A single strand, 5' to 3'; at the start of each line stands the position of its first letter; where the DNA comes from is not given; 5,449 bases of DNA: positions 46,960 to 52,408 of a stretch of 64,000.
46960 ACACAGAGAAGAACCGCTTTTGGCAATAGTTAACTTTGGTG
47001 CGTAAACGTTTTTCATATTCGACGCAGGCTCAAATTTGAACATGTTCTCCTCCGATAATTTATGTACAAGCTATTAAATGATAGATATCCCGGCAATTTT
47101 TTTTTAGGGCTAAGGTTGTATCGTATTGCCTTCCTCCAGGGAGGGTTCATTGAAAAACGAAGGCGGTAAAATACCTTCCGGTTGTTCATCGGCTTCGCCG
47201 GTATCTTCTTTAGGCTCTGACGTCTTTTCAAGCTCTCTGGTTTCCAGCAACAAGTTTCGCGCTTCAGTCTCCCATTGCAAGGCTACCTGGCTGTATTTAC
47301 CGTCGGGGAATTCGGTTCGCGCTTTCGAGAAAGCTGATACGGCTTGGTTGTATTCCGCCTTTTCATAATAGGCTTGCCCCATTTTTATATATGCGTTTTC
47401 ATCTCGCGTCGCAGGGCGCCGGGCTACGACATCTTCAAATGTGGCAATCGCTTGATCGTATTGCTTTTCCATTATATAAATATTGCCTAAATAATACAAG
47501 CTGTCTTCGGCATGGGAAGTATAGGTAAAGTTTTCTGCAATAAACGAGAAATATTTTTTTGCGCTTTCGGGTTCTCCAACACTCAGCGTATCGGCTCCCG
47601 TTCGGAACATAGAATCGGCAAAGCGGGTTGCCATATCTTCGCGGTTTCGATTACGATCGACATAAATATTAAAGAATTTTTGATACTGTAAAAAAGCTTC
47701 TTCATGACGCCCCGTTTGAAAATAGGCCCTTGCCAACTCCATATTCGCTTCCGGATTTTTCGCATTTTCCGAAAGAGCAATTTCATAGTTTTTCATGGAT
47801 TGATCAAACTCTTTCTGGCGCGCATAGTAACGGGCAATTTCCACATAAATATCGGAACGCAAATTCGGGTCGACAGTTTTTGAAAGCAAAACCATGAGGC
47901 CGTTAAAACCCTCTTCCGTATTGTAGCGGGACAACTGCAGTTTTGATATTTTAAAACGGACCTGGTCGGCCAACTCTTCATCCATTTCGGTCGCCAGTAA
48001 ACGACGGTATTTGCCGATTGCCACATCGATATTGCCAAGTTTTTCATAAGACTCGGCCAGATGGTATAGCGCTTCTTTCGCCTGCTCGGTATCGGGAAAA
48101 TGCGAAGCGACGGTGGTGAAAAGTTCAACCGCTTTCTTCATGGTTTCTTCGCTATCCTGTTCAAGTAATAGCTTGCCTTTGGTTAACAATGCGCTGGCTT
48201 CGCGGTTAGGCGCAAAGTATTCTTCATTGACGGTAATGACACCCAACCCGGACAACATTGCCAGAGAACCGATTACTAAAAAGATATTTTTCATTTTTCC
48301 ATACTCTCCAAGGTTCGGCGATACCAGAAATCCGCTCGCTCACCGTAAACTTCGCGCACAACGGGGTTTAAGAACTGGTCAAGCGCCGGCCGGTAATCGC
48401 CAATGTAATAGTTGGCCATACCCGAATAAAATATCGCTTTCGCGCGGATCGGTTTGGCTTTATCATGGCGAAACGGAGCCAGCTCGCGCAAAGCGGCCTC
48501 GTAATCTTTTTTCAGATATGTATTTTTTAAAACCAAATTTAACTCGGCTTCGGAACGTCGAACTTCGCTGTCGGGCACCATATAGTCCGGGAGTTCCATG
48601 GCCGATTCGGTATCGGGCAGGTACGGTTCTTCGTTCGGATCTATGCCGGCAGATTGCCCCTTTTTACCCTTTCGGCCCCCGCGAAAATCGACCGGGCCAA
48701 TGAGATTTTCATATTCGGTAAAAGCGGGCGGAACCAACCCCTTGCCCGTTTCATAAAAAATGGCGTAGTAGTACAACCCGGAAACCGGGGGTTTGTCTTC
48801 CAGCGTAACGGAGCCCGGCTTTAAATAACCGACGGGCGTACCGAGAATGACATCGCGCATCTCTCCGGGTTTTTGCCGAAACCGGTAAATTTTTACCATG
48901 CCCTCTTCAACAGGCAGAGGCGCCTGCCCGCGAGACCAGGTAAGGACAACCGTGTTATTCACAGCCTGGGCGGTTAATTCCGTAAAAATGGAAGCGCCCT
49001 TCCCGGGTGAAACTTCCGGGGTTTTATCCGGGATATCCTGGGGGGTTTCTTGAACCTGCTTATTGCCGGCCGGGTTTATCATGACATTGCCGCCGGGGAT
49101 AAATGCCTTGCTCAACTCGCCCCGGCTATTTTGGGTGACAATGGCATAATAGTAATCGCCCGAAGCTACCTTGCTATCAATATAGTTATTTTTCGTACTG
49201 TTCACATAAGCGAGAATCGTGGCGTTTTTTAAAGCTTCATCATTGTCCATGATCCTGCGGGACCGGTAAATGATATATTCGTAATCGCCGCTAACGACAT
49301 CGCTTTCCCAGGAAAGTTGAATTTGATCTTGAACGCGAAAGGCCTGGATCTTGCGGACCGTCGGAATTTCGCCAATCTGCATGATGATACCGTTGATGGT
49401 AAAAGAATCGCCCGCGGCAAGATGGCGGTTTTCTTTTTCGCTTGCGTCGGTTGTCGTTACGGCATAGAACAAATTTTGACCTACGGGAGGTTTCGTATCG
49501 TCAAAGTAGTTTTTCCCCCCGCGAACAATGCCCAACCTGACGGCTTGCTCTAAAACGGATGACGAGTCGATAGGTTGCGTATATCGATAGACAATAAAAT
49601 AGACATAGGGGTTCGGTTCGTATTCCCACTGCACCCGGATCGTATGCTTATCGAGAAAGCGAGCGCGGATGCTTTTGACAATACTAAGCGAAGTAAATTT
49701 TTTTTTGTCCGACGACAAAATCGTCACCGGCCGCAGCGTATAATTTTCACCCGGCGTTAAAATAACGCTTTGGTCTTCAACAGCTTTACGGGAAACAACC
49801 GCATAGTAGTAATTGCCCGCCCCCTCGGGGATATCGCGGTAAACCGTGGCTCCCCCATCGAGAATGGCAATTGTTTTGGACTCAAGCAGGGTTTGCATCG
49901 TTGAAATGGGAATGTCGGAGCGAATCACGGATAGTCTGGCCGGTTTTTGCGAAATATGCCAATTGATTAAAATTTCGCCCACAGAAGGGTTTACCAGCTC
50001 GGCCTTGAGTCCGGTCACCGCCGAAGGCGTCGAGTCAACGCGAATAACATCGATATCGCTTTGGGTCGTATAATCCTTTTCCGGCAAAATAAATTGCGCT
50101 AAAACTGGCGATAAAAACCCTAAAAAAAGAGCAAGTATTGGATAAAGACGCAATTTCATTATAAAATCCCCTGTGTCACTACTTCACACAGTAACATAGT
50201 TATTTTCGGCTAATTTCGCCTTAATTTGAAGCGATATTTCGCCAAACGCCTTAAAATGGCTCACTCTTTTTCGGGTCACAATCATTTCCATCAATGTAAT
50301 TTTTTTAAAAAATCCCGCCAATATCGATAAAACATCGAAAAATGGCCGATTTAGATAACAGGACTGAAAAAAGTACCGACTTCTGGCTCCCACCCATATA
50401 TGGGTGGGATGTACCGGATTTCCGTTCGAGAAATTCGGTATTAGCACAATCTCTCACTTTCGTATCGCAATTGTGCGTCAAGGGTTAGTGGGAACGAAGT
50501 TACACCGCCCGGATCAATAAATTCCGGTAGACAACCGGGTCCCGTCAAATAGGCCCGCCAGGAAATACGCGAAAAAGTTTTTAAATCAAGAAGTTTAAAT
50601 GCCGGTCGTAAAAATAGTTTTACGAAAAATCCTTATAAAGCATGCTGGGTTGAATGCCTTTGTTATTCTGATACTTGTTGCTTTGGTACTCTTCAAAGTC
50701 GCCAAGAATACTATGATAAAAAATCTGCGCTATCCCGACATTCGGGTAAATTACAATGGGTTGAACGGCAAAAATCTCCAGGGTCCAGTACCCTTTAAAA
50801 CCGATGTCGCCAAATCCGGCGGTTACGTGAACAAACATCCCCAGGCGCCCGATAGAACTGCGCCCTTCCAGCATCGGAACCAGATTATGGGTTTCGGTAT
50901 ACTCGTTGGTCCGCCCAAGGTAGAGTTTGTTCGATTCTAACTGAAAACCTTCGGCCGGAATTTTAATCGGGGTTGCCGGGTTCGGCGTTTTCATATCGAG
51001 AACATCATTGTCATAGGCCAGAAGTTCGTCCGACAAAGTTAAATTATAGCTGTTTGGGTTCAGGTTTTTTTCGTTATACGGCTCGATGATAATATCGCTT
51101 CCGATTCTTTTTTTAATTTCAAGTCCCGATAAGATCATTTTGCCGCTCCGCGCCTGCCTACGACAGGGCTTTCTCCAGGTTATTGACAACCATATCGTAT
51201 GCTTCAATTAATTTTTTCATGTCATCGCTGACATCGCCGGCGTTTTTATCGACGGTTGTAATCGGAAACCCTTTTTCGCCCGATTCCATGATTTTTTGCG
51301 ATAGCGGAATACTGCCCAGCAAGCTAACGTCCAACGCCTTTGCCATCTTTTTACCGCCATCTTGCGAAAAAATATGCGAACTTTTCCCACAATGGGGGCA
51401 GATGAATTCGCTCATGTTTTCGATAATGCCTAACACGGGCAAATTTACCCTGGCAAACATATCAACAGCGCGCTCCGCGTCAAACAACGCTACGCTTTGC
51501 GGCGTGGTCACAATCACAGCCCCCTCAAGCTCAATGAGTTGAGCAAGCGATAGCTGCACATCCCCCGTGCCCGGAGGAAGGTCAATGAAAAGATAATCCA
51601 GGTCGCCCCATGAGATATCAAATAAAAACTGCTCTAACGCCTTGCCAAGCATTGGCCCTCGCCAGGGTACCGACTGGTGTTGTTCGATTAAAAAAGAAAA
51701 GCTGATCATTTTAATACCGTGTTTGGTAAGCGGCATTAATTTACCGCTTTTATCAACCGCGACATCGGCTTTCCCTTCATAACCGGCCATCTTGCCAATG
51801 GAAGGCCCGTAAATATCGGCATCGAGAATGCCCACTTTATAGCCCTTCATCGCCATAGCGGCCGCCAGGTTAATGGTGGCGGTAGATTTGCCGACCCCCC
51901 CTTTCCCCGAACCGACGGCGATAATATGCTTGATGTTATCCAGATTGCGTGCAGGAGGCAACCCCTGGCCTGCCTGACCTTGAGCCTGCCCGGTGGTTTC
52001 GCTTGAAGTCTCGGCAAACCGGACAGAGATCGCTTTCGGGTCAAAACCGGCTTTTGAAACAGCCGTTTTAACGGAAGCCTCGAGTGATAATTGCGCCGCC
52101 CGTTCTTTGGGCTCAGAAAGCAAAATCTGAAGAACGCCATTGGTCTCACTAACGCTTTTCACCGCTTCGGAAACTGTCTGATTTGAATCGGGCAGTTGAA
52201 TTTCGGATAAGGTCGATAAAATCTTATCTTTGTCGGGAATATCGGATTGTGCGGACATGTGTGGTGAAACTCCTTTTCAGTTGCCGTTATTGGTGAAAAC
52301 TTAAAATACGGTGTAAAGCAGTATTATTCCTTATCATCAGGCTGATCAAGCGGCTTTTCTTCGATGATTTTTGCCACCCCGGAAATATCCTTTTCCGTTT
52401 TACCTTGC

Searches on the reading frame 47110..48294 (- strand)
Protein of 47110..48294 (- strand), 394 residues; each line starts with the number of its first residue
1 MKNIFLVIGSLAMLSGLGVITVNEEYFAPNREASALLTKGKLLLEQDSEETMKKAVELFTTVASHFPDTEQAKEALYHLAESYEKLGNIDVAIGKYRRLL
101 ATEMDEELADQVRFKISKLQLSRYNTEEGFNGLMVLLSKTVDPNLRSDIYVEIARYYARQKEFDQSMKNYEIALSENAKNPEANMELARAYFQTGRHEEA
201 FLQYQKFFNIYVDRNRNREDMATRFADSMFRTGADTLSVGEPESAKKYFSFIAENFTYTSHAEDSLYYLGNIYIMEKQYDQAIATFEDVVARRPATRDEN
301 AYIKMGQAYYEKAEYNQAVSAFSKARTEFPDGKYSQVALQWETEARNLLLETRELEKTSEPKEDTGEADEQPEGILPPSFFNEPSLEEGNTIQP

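Call 5: search_protein_families(library=pfam, proteins=[window:47110-48294:-])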
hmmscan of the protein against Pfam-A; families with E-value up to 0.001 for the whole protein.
window:47110-48294:- (394 aa): 18 families
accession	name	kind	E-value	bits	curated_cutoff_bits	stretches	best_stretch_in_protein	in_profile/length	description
PF07719.23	TPR_2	-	1.3e-22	78.5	27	1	265-294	3-32/34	Tetratricopeptide repeat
PF13174.12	TPR_6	-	4.5e-22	77.6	26.3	2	264-294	1-31/33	Tetratricopeptide repeat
PF13432.12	TPR_16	-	3.4e-21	75.8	32.7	1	153-205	3-55/65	Tetratricopeptide repeat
PF14559.12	TPR_19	-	2.9e-18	66.4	25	2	159-200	3-44/68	Tetratricopeptide repeat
PF13428.12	TPR_14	-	1.1e-16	60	23.5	0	149-190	3-44/44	Tetratricopeptide repeat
PF00515.34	TPR_1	-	1e-15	57.2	27.8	1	264-294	2-32/34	Tetratricopeptide repeat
PF13181.12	TPR_8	-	1.5e-13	50.2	25.7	0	265-295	3-33/34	Tetratricopeptide repeat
PF13424.12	TPR_12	-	6.4e-13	49.1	30.1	1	265-325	5-71/77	Tetratricopeptide repeat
PF12895.13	ANAPC3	-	1.2e-11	45.1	27.2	1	251-324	10-81/82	Anaphase-promoting complex, cyclosome, subunit 3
PF14561.12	TPR_20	-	2e-09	38.1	25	0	165-209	6-50/90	Tetratricopeptide repeat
PF13176.12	TPR_7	-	4.4e-09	36.1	27.9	1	75-107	1-33/36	Tetratricopeptide repeat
PF13525.12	YfiO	-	4.2e-08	33.6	25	0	54-92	159-197/203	Outer membrane lipoprotein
PF13431.12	TPR_17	-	1.1e-07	31.9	24.4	0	264-284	14-34/34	Tetratricopeptide repeat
PF24575.1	TPR_Slam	-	8.4e-07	29.8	35.2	0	155-201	55-101/104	Surface lipoprotein assembly modifier, N-terminal TPR repeats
PF09976.15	TPR_21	-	8.8e-07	29.3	25.5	0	32-133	38-136/193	Tetratricopeptide repeat-like domain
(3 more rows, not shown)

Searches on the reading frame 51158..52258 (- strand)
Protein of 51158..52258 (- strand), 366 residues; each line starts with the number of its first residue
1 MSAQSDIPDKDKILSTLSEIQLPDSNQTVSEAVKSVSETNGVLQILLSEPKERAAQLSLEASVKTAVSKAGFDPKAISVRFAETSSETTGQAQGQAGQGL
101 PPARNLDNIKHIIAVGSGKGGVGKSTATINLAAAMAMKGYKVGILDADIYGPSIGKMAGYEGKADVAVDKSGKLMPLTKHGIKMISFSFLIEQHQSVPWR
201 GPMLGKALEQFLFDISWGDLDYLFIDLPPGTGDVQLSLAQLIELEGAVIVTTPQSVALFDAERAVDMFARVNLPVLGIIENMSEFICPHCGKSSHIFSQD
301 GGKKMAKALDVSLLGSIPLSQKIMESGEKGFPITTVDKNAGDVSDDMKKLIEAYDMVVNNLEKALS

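Call 35: search_protein_families(library=ncbifam, proteins=[window:51158-52258:-], max_evalue=1e-10)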
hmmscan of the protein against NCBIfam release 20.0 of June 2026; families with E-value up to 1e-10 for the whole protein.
window:51158-52258:- (366 aa): 6 families
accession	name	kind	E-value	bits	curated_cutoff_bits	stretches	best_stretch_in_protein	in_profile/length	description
NF041136.1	MrpORP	equivalog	2.2e-86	290.4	450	1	106-353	1-247/365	iron-sulfur cluster carrier protein MrpORP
NF008669.0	PRK11670.1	equivalog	4.9e-83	279.1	348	1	28-351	34-346/369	iron-sulfur cluster carrier protein ApbC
TIGR01968.1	minD_bact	equivalog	9e-19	67.8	212.9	0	111-149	2-40/261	septum site-determining protein MinD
TIGR01969.1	minD_arch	subfamily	2.4e-17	62.9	201.75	1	112-340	2-217/251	cell division ATPase MinD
NF047398.1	AAA_KGGVGR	domain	2.5e-11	44.3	90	0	111-162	3-54/190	KGGVGR-motif variant AAA ATPase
NF041546.1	ParA_partition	equivalog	5.8e-11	42.3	180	0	112-149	1-38/203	ParA family partition ATPase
